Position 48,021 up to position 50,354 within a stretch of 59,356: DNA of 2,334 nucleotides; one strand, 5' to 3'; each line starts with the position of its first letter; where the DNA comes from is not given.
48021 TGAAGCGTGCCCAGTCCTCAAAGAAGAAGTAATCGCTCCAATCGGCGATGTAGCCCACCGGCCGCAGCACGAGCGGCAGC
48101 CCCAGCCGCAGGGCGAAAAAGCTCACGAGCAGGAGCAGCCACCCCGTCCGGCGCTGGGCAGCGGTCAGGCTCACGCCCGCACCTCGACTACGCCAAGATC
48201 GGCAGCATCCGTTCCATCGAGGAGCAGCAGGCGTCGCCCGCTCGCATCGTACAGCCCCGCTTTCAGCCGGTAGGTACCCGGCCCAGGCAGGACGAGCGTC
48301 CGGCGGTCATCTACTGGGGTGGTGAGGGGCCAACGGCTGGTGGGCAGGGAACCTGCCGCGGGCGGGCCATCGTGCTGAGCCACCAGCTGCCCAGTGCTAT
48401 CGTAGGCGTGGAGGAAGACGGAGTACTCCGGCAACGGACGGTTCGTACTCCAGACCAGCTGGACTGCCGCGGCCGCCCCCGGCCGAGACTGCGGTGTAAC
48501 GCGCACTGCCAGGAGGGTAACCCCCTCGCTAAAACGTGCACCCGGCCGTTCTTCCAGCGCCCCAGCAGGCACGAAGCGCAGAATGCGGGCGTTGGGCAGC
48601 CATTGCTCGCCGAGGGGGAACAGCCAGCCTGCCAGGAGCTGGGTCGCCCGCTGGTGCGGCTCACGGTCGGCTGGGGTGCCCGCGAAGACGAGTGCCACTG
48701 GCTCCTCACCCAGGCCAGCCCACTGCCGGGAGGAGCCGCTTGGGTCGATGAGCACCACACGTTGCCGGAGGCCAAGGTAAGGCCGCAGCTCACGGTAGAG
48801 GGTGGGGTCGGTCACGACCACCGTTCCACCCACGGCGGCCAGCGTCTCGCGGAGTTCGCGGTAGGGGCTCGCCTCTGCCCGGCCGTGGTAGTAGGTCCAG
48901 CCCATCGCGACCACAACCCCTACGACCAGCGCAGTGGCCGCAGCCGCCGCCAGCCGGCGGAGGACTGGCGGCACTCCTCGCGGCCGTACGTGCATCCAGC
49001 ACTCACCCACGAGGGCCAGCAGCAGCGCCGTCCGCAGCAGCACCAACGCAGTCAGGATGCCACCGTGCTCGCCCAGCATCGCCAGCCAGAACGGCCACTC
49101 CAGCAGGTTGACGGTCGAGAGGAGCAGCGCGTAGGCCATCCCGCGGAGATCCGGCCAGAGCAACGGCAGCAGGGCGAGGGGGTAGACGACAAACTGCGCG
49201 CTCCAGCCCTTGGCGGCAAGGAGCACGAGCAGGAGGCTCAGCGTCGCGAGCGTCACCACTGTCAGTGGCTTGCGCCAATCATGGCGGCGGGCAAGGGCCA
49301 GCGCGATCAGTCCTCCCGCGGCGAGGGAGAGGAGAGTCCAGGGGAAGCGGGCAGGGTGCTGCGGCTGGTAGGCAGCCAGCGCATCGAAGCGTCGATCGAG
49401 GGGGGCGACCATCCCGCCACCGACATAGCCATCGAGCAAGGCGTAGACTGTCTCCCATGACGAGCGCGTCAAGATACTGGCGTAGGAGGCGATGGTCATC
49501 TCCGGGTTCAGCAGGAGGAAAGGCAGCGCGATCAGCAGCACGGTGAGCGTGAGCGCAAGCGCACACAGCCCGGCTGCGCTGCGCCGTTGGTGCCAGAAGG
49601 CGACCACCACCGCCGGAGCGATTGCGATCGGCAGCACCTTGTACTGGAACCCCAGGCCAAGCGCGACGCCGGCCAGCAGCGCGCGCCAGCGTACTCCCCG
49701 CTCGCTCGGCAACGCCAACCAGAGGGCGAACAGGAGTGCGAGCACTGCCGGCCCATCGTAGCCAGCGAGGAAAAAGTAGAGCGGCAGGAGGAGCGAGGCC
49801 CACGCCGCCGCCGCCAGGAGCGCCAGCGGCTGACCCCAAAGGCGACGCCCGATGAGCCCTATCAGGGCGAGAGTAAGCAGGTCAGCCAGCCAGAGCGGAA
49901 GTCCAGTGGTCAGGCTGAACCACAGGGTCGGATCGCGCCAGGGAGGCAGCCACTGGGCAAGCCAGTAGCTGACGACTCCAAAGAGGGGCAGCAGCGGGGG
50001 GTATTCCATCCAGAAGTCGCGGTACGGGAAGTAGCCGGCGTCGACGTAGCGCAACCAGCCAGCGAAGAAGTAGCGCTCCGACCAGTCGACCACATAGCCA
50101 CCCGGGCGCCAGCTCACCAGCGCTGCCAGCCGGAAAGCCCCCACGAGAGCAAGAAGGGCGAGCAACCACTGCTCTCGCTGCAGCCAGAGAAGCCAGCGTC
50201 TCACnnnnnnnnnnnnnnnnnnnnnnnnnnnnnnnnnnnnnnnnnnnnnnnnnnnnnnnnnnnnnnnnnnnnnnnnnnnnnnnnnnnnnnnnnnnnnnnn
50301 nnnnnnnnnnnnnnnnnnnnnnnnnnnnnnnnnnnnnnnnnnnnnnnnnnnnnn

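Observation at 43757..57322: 13.5-kb translationally coupled operon of six giant GT-C-like membrane proteins plus a methyltransferase: candidate undescribed envelope-glycan assembly system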

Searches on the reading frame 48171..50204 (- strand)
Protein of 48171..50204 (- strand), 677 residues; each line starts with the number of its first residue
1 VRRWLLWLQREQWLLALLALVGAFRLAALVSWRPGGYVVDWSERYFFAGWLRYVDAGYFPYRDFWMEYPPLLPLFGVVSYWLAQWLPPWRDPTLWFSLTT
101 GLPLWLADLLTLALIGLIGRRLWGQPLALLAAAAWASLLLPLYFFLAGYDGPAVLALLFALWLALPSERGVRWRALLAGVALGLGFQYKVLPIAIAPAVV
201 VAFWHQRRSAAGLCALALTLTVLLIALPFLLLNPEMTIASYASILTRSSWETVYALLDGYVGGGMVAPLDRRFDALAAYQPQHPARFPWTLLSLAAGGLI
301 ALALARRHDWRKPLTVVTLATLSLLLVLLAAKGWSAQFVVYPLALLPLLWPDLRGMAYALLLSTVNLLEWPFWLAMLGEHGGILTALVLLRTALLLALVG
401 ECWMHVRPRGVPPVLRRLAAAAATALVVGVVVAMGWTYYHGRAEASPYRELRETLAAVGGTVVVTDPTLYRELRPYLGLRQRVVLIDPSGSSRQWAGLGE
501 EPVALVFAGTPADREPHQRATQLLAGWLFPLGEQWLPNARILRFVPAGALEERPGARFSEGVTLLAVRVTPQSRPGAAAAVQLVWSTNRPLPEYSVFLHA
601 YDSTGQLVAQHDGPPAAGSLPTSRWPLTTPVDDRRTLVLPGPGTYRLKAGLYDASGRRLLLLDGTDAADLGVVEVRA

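Call 5: search_protein_families(library=pfam, proteins=[window:48171-50204:-], max_evalue=0.01)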
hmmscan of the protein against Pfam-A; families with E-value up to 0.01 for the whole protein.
window:48171-50204:- (677 aa): 2 families
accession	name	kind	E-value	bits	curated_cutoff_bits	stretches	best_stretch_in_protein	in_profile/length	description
PF13231.12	PMT_2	-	2.5e-05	25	26.1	1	102-230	26-158/160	Dolichyl-phosphate-mannose-protein mannosyltransferase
PF09594.16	GT87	-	0.0022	18.2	25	1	76-329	7-234/237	Glycosyltransferase family 87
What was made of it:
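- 48171..50204 (-): G5: distant GT87-like GT-C enzyme of 677 aa, with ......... in the first loop. Sub-threshold PMT_2 and GT87 hits (call 5).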

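Call 6: search_protein_families(library=ncbifam, proteins=[window:48171-50204:-], max_evalue=0.01)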
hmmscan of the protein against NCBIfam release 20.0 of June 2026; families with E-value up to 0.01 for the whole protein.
window:48171-50204:- (677 aa): 0 families

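Call 14: search_solved_structures(query=window:48171-50204:-, max_evalue=1)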
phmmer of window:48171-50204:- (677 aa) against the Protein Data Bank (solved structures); distinct sequences matched with E-value up to 1: 2.
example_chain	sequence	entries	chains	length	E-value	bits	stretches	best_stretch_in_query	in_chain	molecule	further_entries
23gx_B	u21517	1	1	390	0.089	14.6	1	29-228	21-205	GPI mannosyltransferase 1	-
23gf_B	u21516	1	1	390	0.13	14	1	29-228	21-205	GPI mannosyltransferase 1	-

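Call 31: find_homologous_proteins(query=window:48171-50204:-, max_evalue=0.00001)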
Query window:48171-50204:- (677 aa): 29 proteins with E <= 0.00001 among 8000 candidates.
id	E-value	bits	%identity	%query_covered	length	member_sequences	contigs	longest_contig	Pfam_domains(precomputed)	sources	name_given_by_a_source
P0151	0.0e+0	1484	100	100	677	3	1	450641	PF13231.13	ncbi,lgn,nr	ncbi:MAG: hypothetical protein KatS3mg061_0306 [Dehalococcoidia bacterium]|nr:MAG: hypothetical prot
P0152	9.3e-256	869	64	98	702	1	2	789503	-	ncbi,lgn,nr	ncbi:MAG: hypothetical protein RMM58_02885 [Chloroflexota bacterium]|nr:hypothetical protein [Dehalo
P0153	6.0e-250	850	62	99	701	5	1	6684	-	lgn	-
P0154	4.1e-246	837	60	99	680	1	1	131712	-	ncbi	ncbi:MAG: hypothetical protein U0556_16515 [Dehalococcoidia bacterium]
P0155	3.2e-219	748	55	99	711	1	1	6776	-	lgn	-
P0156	2.4e-179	616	48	96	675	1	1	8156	PF09594.17,PF13231.13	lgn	-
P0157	2.5e-155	537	58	65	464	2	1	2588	-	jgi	jgi:hypothetical protein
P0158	7.7e-91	324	34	99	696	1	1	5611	PF09594.17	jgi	jgi:hypothetical protein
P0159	4.5e-90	321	35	98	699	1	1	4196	-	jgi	jgi:hypothetical protein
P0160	7.8e-89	317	34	96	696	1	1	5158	PF09594.17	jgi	jgi:hypothetical protein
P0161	2.2e-88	316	34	99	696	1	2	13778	-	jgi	jgi:hypothetical protein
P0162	3.1e-88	315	35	96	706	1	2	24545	-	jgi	jgi:hypothetical protein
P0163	4.1e-87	312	33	94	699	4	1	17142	-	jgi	jgi:hypothetical protein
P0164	1.8e-86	310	34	98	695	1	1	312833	-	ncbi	-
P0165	2.7e-85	306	34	96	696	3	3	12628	-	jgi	-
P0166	5.0e-81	292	33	97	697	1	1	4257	PF09594.17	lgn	-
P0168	1.2e-68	251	35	94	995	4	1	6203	PF09594.17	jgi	jgi:hypothetical protein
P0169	5.1e-66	242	35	99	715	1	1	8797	PF09594.17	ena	-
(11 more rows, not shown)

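Call 32: find_encoding_contigs(protein=P0154, flank=10000, max_places=2)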
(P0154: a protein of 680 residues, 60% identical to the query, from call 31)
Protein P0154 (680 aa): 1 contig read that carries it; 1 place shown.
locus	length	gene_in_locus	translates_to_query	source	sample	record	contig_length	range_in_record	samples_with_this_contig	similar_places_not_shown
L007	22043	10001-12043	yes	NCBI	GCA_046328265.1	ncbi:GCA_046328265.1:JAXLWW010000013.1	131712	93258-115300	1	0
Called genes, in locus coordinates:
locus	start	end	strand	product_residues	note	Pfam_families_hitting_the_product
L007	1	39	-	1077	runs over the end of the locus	PF24517:CBM96, PF17957:Big_7 (faint)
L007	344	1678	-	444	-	-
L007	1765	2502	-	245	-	PF06736:TMEM175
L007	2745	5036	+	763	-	PF13231:PMT_2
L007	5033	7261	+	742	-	-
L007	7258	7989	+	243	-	PF13489:Methyltransf_23, PF13847:Methyltransf_31, PF08241:Methyltransf_11, PF08242:Methyltransf_12, PF13649:Methyltransf_25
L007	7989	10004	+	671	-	PF09852:DUF2079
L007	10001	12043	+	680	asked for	-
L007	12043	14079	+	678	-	PF09594:GT87 (weak)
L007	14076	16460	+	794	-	PF09852:DUF2079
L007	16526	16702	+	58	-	-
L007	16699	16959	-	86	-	PF22277:EncFtn-like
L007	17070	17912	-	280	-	PF00950:ABC-3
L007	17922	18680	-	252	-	PF00005:ABC_tran, PF13304:AAA_21 (weak)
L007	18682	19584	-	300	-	PF01297:ZnuA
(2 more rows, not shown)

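Call 33: find_encoding_contigs(protein=P0164, flank=10000, max_places=2)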
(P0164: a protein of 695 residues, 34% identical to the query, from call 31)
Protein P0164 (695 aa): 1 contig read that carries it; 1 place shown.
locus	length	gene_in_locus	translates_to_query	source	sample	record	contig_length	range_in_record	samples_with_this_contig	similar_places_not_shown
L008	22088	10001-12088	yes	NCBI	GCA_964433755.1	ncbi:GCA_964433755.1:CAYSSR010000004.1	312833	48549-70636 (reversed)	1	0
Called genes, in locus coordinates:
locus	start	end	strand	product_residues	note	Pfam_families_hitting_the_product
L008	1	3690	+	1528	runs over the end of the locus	PF01839:FG-GAP (faint), PF13517:FG-GAP_3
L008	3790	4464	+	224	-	-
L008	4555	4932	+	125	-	PF25023:TEN_YD-shell (weak)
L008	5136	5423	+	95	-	-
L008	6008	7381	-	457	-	PF24170:Fn3-II_PB4 (faint), PF06739:SBBP (faint)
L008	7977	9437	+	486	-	PF00037:Fer4, PF12797:Fer4_2 (weak), PF12837:Fer4_6, PF12838:Fer4_7, PF14697:Fer4_21, PF01266:DAO, PF13450:NAD_binding_8, PF01593:Amino_oxidase, +10 more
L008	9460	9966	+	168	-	PF01575:MaoC_dehydratas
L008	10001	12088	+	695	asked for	-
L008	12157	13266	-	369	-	PF02317:Octopine_DH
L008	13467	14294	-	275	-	PF02361:CbiQ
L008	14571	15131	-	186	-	PF09819:ABC_cobalt (weak)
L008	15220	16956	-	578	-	PF03193:RsgA_GTPase (faint), PF13476:AAA_23 (faint), PF13481:AAA_25 (faint), PF00005:ABC_tran, PF20703:nSTAND1 (weak), PF00005:ABC_tran, PF02463:SMC_N, PF13304:AAA_21 (weak), +6 more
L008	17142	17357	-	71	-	-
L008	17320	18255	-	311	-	PF00392:GntR, PF08279:HTH_11 (weak), PF07729:FCD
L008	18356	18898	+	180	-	PF02674:Colicin_V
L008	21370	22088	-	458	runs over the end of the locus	PF26314:MptA_B_family (weak), PF09594:GT87 (weak)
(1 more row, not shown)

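Call 62: search_solved_structures(query=A5, max_evalue=1)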
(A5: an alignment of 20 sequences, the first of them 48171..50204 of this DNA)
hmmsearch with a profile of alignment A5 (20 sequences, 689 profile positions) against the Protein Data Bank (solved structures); distinct sequences matched with E-value up to 1: 0.

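Call 89: search_protein_families(library=pfam, alignment_id=A5, max_evalue=0.01)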
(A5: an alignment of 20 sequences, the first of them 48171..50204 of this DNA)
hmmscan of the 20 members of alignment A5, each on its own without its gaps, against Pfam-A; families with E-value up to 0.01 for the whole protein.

A. member 1, window:48171-50204:- (677 aa): 2 families
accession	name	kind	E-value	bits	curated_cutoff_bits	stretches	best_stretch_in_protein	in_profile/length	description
PF13231.12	PMT_2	-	2.5e-05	25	26.1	1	102-230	26-158/160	Dolichyl-phosphate-mannose-protein mannosyltransferase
PF09594.16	GT87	-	0.0022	18.2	25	1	76-329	7-234/237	Glycosyltransferase family 87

B. families by the number of members that match (of 20 scanned): 2 families
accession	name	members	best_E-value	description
PF09594.16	GT87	12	3.2e-11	Glycosyltransferase family 87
PF13231.12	PMT_2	3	6.2e-06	Dolichyl-phosphate-mannose-protein mannosyltransferase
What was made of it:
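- On Pfam GT87 (PF09594; PimE-type polyprenyl-P-mannose mannosyltransferases), G5 and G6: Family relatives do reach it, with a best E of 3e-11 in 12 of 20 members (call 89).
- Closest known: Mycobacterial/corynebacterial lipomannan, LAM and arabinogalactan GT-C enzymes. Same: G5 and G6 are distant GT87-like proteins, the Pfam family I take to include PimE (call 89).
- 12 of 20 G5-family members hit GT87 (call 89).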
